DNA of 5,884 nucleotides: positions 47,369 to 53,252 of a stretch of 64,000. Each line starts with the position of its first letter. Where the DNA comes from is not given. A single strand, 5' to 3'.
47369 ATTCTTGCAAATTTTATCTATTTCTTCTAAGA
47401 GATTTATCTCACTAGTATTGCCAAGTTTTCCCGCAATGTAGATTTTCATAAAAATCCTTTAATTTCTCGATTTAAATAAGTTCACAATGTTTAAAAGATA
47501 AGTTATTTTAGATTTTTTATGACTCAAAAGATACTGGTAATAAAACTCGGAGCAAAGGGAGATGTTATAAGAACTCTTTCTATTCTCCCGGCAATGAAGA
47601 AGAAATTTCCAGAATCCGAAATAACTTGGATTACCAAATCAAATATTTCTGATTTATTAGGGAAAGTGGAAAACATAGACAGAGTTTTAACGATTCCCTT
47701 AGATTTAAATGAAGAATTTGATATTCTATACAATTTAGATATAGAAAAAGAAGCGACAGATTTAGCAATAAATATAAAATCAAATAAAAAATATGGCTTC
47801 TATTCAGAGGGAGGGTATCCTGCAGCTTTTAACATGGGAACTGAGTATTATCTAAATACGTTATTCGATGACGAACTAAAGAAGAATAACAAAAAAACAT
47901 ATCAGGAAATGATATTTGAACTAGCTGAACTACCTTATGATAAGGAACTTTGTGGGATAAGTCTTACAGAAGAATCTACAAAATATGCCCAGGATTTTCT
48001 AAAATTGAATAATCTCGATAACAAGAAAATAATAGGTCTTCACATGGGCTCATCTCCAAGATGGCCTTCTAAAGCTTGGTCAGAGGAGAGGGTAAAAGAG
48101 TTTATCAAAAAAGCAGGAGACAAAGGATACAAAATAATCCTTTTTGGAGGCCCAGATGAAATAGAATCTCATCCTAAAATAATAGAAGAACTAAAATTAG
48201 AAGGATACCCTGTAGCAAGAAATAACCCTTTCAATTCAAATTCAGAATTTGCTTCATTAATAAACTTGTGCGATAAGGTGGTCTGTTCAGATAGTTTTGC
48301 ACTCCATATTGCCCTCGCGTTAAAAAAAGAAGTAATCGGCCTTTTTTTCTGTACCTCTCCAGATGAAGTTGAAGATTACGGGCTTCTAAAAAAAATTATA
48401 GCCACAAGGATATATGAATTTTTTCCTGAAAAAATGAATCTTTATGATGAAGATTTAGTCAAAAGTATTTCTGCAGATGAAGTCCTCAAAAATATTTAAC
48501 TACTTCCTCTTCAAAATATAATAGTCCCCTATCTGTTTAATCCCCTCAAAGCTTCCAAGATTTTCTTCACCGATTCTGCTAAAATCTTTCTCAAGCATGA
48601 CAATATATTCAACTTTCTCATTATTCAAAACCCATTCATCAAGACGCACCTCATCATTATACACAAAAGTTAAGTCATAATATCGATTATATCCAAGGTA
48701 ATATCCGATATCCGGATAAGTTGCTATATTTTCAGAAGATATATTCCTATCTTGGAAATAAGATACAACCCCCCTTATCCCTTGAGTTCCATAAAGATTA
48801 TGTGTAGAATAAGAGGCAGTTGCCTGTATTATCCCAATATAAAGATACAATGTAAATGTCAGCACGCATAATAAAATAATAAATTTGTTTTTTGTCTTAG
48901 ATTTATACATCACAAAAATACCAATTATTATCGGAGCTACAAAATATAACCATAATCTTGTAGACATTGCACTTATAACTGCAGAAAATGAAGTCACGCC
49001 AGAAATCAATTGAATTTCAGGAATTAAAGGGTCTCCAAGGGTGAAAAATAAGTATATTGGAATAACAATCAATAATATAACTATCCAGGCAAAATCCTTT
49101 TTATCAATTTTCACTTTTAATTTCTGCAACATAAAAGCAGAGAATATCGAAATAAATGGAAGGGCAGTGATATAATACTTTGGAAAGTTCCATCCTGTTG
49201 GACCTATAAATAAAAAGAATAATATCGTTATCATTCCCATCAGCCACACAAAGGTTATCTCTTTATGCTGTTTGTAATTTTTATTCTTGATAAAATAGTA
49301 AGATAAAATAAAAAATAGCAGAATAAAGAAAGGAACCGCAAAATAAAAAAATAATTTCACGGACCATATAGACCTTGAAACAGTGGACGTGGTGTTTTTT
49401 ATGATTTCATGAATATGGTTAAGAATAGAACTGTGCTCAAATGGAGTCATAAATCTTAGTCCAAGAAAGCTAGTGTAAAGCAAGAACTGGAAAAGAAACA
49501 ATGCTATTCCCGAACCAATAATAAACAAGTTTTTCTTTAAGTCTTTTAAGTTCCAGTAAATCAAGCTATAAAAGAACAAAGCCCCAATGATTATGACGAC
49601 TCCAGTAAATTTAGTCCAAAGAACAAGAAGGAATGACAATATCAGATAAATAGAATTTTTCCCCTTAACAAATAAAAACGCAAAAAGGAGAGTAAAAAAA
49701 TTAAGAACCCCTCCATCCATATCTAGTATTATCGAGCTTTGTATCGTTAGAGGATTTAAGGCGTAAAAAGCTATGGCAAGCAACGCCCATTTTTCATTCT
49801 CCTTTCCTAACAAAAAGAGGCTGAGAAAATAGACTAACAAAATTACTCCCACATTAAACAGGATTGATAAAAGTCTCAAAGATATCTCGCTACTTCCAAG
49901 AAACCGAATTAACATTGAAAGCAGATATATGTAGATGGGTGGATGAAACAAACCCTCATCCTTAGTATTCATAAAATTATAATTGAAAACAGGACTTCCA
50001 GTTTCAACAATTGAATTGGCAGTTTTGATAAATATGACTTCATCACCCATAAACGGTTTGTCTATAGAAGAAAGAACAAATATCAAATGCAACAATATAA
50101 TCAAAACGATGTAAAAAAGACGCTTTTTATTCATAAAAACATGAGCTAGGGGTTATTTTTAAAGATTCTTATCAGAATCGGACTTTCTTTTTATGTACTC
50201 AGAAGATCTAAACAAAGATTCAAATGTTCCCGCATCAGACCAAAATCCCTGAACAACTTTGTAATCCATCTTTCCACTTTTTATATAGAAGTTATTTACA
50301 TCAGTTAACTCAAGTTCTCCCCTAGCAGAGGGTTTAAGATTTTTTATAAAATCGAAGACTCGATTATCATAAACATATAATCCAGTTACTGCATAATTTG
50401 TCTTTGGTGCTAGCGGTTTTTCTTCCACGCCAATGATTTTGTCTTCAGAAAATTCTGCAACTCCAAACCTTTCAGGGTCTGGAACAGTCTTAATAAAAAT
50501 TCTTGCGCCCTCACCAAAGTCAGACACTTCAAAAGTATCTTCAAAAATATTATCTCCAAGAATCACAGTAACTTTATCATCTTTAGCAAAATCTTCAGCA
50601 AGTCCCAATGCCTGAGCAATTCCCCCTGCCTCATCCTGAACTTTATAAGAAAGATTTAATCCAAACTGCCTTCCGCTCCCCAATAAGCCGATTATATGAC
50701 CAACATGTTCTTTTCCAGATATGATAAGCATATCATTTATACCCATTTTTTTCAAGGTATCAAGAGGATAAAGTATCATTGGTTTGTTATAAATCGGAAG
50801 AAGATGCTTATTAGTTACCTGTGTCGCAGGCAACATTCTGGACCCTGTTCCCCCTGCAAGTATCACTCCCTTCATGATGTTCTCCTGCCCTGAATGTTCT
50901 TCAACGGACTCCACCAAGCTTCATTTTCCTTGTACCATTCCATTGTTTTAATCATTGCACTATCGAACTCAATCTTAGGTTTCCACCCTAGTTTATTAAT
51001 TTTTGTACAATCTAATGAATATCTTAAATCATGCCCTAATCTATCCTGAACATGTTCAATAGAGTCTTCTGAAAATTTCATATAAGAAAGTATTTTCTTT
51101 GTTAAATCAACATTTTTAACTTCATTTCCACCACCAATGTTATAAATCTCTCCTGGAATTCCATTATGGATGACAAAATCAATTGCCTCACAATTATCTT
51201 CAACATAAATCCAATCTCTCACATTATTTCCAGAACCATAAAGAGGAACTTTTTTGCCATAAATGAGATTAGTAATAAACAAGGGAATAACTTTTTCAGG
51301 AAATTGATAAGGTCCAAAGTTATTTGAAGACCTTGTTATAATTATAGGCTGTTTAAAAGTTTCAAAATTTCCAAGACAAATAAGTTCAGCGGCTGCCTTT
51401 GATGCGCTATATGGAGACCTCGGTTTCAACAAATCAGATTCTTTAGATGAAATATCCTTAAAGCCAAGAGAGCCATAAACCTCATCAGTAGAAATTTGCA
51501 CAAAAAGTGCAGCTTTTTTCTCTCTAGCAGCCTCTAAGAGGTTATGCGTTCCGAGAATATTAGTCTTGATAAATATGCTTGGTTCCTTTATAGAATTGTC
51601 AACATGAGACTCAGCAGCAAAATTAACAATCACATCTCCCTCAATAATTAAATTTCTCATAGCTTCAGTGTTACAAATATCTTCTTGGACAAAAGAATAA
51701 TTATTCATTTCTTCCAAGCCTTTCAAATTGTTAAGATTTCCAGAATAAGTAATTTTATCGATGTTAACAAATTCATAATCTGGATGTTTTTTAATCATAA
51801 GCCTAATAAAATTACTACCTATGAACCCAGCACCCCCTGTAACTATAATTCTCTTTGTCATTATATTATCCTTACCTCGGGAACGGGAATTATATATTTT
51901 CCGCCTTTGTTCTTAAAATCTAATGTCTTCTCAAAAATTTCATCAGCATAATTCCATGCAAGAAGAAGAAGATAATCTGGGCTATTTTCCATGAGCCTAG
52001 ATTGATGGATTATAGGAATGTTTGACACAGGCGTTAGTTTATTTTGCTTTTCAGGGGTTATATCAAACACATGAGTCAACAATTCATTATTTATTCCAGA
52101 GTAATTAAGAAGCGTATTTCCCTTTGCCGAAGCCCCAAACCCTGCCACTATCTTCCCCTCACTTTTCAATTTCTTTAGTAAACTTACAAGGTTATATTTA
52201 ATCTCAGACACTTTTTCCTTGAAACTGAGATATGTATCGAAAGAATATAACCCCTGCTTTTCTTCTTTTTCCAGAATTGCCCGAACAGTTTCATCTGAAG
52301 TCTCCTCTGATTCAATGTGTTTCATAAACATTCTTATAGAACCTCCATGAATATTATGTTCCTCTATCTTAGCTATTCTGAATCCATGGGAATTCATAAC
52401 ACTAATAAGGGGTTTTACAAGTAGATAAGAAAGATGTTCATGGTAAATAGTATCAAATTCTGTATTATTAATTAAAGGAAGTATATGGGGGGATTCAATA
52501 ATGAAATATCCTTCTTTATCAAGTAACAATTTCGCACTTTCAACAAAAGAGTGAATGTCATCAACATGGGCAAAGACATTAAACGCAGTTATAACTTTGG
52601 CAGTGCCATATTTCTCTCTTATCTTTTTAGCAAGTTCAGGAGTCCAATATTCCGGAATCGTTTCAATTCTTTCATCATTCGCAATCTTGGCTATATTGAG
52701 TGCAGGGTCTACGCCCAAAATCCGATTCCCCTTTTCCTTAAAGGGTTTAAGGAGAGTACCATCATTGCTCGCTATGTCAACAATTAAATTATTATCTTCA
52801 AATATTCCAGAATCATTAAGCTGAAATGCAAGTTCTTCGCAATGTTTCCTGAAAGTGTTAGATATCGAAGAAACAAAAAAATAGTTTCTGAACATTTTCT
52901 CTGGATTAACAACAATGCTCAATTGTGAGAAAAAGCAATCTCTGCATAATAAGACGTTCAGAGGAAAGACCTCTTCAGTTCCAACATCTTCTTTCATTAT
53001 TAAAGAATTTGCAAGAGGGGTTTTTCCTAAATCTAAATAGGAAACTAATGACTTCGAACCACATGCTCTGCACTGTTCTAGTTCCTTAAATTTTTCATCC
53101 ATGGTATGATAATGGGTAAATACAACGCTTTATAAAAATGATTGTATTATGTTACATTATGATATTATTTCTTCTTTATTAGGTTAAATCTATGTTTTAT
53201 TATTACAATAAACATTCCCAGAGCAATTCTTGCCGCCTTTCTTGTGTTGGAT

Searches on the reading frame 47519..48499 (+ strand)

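Call 76: search_protein_families(library=pfam, proteins=[window:47519-48499:+], max_evalue=0.00001)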
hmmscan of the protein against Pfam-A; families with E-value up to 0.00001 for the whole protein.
window:47519-48499:+ (326 aa): 1 family
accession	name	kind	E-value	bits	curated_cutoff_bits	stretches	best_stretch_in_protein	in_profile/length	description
PF01075.23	Glyco_transf_9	-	2.8e-20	73.1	22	1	65-296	11-229/247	Glycosyltransferase family 9 (heptosyltransferase)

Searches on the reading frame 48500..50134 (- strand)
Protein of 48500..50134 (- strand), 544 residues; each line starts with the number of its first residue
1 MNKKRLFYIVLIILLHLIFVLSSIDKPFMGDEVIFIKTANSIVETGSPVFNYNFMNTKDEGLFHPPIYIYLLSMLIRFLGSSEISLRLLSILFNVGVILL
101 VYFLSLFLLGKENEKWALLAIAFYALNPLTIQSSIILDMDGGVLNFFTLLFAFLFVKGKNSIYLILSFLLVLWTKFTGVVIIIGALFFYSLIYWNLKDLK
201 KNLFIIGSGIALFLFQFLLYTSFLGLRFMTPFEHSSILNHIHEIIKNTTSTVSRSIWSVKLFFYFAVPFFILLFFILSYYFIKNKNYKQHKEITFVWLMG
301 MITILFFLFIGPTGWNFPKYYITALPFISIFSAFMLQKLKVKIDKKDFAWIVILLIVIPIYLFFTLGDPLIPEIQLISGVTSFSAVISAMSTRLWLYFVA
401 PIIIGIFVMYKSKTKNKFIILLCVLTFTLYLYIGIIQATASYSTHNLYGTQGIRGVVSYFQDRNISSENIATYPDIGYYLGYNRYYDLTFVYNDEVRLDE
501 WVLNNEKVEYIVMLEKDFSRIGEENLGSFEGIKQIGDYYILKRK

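Call 91: search_protein_families(library=pfam, proteins=[window:48500-50134:-], max_evalue=0.00001)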
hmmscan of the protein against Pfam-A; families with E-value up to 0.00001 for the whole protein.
window:48500-50134:- (544 aa): 1 family
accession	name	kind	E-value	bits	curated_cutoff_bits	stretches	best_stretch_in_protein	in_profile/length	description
PF13231.12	PMT_2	-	1.5e-06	28.9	26.1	1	64-216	2-155/160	Dolichyl-phosphate-mannose-protein mannosyltransferase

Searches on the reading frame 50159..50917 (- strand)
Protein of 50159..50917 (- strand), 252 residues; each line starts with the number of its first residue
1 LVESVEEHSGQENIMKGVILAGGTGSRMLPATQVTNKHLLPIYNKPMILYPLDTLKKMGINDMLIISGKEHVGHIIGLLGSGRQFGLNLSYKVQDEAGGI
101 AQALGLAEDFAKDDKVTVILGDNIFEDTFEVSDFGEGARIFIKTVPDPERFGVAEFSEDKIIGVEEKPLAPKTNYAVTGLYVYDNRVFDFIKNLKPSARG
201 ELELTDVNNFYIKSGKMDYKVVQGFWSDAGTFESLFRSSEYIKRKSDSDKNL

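Call 91: search_protein_families(library=pfam, proteins=[window:50159-50917:-], max_evalue=0.00001)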
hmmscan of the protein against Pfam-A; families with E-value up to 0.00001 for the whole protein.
window:50159-50917:- (252 aa): 2 families
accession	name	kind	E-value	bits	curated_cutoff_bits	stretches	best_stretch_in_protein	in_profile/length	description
PF00483.29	NTP_transferase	-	1.9e-52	178.7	21.2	1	16-242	1-242/245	Nucleotidyl transferase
PF12804.13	NTP_transf_3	-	1.9e-10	41.6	27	1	17-125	1-98/160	MobA-like NTP transferase domain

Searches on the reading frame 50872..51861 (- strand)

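Call 91: search_protein_families(library=pfam, proteins=[window:50872-51861:-], max_evalue=0.00001)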
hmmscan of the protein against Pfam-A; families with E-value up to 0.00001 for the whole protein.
window:50872-51861:- (329 aa): 6 families
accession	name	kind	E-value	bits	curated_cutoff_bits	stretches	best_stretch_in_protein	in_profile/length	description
PF16363.11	GDP_Man_Dehyd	-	2.2e-73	248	27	1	6-303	1-329/332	GDP-mannose 4,6 dehydratase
PF01370.27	Epimerase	-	5.4e-60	203.2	20.9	1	5-243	1-240/240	NAD dependent epimerase/dehydratase family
PF01073.25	3Beta_HSD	-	2.3e-23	83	22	1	6-222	1-220/280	3-beta hydroxysteroid dehydrogenase/isomerase family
PF02719.21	Polysacc_synt_2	-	9.4e-20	71.4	20.2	1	5-267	1-253/293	Polysaccharide biosynthesis protein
PF04321.23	RmlD_sub_bind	-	1.5e-14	54.2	27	1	4-166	2-140/287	RmlD substrate binding domain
PF07993.18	NAD_binding_4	-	2.7e-12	46.8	20.1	1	66-180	80-206/258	Male sterility protein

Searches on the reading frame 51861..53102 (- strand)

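Call 91: search_protein_families(library=pfam, proteins=[window:51861-53102:-], max_evalue=0.00001)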
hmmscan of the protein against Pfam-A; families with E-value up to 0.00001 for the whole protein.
window:51861-53102:- (413 aa): 4 families
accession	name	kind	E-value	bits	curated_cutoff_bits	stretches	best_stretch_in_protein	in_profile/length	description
PF08484.17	Methyltransf_14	-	9.7e-55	185.2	23.5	1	251-408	2-160/160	C-methyltransferase C-terminal domain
PF08421.16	Methyltransf_13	-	9.3e-19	67.8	31.3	1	11-71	1-62/62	Putative zinc binding domain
PF13489.12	Methyltransf_23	-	1e-12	48.5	27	1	84-244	6-162/164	Methyltransferase domain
PF08242.18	Methyltransf_12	-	2.1e-06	28.8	30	1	108-200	1-98/98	Methyltransferase domain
